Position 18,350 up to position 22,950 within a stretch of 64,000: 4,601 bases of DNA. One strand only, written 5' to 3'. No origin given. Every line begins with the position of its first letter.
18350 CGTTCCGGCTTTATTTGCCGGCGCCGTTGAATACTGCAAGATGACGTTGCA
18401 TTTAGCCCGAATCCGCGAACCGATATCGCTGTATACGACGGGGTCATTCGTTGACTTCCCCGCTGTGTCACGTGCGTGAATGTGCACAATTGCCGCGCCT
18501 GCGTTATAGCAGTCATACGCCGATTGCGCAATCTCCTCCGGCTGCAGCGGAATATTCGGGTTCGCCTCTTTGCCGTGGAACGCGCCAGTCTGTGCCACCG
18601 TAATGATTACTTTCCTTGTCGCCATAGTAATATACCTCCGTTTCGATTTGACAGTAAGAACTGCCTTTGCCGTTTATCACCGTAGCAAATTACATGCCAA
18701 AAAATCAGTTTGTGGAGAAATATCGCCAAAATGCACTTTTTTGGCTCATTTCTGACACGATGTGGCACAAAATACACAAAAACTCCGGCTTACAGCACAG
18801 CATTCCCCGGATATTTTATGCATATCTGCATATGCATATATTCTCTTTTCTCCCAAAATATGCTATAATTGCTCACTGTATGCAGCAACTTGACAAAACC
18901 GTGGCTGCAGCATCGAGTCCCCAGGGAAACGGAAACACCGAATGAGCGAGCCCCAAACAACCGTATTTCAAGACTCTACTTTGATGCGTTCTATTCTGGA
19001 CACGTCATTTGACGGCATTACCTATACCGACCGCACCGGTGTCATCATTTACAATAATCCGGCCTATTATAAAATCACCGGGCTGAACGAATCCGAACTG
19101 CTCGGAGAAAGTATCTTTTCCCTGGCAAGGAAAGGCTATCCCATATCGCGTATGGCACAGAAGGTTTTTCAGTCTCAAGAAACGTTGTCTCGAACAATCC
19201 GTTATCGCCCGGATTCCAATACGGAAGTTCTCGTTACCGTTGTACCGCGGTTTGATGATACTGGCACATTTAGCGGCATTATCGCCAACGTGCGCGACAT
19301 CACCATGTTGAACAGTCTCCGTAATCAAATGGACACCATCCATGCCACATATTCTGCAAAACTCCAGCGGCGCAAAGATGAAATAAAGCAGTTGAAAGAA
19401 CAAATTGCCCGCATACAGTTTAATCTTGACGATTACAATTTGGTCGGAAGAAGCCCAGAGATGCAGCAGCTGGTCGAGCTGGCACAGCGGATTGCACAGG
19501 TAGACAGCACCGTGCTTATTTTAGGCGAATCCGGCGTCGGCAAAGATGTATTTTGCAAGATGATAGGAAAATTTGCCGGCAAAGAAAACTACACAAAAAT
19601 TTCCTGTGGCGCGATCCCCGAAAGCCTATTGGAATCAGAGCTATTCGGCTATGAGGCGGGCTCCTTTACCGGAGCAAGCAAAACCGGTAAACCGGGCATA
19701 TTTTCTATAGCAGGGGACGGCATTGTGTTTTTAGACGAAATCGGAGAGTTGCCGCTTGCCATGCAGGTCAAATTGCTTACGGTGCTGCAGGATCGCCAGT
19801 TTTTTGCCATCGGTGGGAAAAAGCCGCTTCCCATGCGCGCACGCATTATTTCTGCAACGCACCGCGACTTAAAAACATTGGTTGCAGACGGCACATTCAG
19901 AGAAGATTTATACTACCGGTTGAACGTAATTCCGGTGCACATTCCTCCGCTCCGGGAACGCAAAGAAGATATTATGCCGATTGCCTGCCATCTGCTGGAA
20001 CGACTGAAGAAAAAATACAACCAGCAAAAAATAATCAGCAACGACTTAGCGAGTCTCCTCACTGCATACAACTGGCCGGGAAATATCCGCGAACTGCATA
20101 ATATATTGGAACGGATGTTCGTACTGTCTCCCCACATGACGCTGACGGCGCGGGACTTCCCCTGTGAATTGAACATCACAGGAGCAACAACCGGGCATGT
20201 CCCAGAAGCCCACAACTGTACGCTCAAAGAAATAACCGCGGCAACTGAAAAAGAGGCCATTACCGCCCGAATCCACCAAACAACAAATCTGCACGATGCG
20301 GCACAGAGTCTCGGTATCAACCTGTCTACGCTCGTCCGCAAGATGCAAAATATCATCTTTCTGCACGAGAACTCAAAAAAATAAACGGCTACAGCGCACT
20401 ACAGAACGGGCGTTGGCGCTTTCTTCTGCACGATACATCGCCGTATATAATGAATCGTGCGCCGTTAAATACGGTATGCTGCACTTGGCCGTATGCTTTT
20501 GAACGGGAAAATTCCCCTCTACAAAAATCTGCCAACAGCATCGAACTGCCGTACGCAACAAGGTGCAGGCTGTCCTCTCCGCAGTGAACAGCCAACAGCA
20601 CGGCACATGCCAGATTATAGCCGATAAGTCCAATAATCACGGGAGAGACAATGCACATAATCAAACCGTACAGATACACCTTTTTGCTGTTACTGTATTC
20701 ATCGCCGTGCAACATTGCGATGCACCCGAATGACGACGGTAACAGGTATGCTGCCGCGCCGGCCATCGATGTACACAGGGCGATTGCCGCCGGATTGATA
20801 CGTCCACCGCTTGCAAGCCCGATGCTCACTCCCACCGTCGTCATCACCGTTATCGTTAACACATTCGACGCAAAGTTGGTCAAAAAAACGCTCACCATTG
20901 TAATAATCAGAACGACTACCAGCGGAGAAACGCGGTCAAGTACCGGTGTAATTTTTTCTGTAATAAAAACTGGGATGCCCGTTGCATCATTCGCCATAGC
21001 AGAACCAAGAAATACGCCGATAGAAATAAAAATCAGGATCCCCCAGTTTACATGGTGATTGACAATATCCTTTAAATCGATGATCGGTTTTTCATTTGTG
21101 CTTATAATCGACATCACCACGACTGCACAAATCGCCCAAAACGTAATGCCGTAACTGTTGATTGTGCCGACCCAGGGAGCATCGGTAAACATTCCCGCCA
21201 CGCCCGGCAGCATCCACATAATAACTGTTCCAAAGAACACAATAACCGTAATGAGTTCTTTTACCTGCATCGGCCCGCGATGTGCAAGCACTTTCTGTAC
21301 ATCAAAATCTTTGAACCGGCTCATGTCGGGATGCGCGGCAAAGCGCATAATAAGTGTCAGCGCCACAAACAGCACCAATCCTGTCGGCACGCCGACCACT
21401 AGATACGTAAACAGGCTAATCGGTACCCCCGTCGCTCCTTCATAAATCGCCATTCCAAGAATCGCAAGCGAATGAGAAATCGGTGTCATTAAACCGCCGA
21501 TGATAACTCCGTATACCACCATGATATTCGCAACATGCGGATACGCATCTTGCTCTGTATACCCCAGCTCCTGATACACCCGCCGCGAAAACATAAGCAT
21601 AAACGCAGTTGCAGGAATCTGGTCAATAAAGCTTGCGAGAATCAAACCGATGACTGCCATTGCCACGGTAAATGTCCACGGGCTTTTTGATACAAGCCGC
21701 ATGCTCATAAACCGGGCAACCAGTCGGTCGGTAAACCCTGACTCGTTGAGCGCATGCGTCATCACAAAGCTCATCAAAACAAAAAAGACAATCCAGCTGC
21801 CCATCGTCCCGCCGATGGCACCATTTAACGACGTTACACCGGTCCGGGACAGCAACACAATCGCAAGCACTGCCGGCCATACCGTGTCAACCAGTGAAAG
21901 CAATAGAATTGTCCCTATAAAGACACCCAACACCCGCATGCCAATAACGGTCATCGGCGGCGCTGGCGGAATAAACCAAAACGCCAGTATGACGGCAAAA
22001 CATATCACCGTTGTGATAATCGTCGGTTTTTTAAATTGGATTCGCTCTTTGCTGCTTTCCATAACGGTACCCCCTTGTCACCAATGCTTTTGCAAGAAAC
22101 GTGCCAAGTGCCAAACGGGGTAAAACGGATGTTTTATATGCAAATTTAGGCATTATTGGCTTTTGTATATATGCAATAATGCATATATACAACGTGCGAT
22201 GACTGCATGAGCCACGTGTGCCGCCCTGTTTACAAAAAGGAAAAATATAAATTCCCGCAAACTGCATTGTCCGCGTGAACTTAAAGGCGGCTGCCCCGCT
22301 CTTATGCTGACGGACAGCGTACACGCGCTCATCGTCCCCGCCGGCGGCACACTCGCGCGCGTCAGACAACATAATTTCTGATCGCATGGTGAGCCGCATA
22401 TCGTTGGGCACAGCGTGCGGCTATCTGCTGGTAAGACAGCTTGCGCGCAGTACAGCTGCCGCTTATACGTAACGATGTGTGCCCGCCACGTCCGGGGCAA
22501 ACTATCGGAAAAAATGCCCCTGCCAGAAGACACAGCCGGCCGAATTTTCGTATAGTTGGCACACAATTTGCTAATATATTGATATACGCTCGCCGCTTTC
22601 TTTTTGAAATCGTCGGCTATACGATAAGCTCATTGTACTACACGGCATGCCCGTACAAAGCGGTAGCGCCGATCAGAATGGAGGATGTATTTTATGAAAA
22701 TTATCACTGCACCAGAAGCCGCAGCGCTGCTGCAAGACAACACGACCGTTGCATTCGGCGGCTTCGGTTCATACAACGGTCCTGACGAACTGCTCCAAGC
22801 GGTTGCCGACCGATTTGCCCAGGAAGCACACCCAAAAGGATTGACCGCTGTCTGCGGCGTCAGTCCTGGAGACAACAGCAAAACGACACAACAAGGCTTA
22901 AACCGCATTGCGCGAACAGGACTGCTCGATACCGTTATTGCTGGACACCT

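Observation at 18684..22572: Three near-consensus sigma-54 promoters define a compact regulon around a PAS-AAA+ activator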

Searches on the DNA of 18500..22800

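Call 62: search_rna_families(source=window, start=18500, end=22800, threshold=evalue, max_evalue=1)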
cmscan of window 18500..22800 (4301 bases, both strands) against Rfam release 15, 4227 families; matches with E-value up to 1: 2.
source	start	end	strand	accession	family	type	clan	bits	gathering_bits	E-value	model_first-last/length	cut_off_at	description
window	18924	18965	+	RF01074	RF_site1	Cis-reg; frameshift_element;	-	22.9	40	0.66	1-40/40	no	Putative RNA-dependent RNA polymerase ribosomal frameshift site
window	20930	21028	-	RF00002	5_8S_rRNA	Gene; rRNA;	CL00112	18.1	42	0.13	1-154/154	no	5.8S ribosomal RNA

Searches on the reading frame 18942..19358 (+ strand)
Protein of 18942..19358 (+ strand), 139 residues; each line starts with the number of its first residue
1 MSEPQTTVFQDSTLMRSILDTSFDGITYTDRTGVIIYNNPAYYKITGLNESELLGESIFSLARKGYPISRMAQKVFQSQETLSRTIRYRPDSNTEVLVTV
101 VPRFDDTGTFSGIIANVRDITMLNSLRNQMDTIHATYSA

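Call 41: find_related_loci(query=A2, collection=genome_contigs, flank=7000)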
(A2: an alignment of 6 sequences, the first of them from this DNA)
Query A2 (139 aa) in genome_contigs; peptide patterns used: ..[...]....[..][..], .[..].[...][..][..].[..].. (x = any residue, [..] = any of these).
39 stretches matched a pattern; 12 encode a relative of the query (tblastn E <= 1e-3); 12 distinct loci.
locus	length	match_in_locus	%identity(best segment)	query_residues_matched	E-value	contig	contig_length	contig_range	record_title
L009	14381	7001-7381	52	11-138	3e-43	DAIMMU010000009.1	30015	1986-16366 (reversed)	MAG TPA_asm: Sedimentibacter sp. isolate CTOTU40325 NODE_1338_length_30015_cov_11.080808, whole genome shotgun sequence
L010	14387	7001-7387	46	10-139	2e-39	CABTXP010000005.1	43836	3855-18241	MAG TPA_asm: uncultured Clostridiales bacterium isolate MGYG-HGUT-03759 genome assembly, contig: GUT_GENOME243569_5, who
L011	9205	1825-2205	43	11-138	7e-39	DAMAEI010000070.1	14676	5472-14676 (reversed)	MAG TPA_asm: Sedimentibacter sp. isolate CTOTU48041 NODE_376_length_14676_cov_2.880036, whole genome shotgun sequence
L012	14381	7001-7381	49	11-137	2e-38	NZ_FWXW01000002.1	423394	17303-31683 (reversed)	Papillibacter cinnamivorans DSM 12816, whole genome shotgun sequence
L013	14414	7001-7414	44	1-137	2e-36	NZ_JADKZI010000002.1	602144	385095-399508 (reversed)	Flavonifractor sp. AGMB03687 AGMB03687Contig2, whole genome shotgun sequence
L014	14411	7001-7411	45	1-137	5e-36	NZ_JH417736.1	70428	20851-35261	Flavonifractor plautii ATCC 29863 Scfld184, whole genome shotgun sequence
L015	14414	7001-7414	43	1-137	5e-36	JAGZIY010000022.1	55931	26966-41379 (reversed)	MAG: Butyricicoccus pullicaecorum isolate L3_128_245G1_dasL3_128_245G1_concoct_10 L3_128_245G1_scaffold_470, whole genom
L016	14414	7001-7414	43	1-137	5e-36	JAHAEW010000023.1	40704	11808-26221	MAG: Clostridiales bacterium isolate L3_058_000G1_dasL3_058_000G1_concoct_79_sub L3_058_000G1_scaffold_1313, whole genom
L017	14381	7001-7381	43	12-138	8e-35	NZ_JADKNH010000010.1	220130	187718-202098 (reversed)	Fusibacter ferrireducens strain Q10-2 NODE_10_length_220130_cov_45.439355, whole genome shotgun sequence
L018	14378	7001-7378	41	12-137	1e-33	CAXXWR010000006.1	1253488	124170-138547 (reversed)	MAG: uncultured Fusibacter sp. isolate 09a0c790-c096-42bb-b34c-29f3d5964584 genome assembly, contig: contig_6, whole gen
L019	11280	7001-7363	46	14-137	4e-35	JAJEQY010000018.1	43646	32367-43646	Intestinimonas aquisgranensis strain CLA-AA-H199 NODE_18_length_43646_cov_26.227731, whole genome shotgun sequence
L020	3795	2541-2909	25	7-121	1e-4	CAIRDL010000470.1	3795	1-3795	MAG: uncultured Oscillochloris sp. isolate Ja1-D5_bin-794 genome assembly, contig: bin-794:0470/1196, whole genome shotg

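Call 51: search_protein_families(library=pfam, proteins=[L017:1564-3096:-, L017:3375-4538:+, L017:4575-5471:+, L017:5606-6955:+, L017:8656-9465:-, L017:9498-10637:-, L010:2023-3105:+, L010:6059-6949:+, L010:1265-1957:+, L010:84-1097:-], max_evalue=0.00001)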
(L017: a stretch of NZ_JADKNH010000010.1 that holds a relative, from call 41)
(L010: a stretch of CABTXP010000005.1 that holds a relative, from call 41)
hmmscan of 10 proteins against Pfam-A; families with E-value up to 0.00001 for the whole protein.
L017:1564-3096:- (510 aa): 1 family
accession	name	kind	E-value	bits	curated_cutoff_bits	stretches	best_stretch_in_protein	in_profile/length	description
PF00474.23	SSF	-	1.4e-28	100.4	22.8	1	67-440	1-395/406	Sodium:solute symporter family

L017:3375-4538:+ (387 aa): 1 family
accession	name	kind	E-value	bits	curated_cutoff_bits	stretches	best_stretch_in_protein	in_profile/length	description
PF00871.23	Acetate_kinase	-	1.8e-13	50.3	22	1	184-339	175-333/392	Acetokinase family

L017:4575-5471:+ (298 aa): 1 family
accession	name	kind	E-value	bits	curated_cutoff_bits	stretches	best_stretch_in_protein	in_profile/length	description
PF01515.24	PTA_PTB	-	1.6e-38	133.3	24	1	60-294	85-318/319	Phosphate acetyl/butaryl transferase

L017:5606-6955:+ (449 aa): 2 families
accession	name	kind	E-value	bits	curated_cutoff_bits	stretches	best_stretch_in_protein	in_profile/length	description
PF00939.25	Na_sulph_symp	-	3.6e-18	66.2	27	1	7-449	7-470/472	Sodium:sulfate symporter transmembrane region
PF03600.22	CitMHS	-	1.2e-08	34.9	31.9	1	42-269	2-215/336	Citrate transporter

L017:8656-9465:- (269 aa): 1 family
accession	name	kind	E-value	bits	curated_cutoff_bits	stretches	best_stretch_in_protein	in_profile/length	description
PF03328.21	HpcH_HpaI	-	8.4e-29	100.9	25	1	30-215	15-188/221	HpcH/HpaI aldolase/citrate lyase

L017:9498-10637:- (379 aa): 0 families

L010:2023-3105:+ (360 aa): 1 family
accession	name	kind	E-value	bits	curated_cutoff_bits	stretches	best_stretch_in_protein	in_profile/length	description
PF00871.23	Acetate_kinase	-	5.3e-23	81.8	22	1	149-313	173-342/392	Acetokinase family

L010:6059-6949:+ (296 aa): 1 family
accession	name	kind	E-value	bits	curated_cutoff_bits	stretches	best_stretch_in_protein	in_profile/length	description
PF01515.24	PTA_PTB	-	6.5e-42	144.5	24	1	77-293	103-319/319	Phosphate acetyl/butaryl transferase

L010:1265-1957:+ (230 aa): 0 families

L010:84-1097:- (337 aa): 2 families
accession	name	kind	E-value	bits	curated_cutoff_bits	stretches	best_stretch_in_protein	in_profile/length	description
PF04198.19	Sugar-bind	-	1.3e-57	195.4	27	1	93-333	9-257/257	Putative sugar-binding domain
PF21715.3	CggR_N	-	2.5e-17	62.8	30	1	16-82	3-69/71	CggR N-terminal DNA binding domain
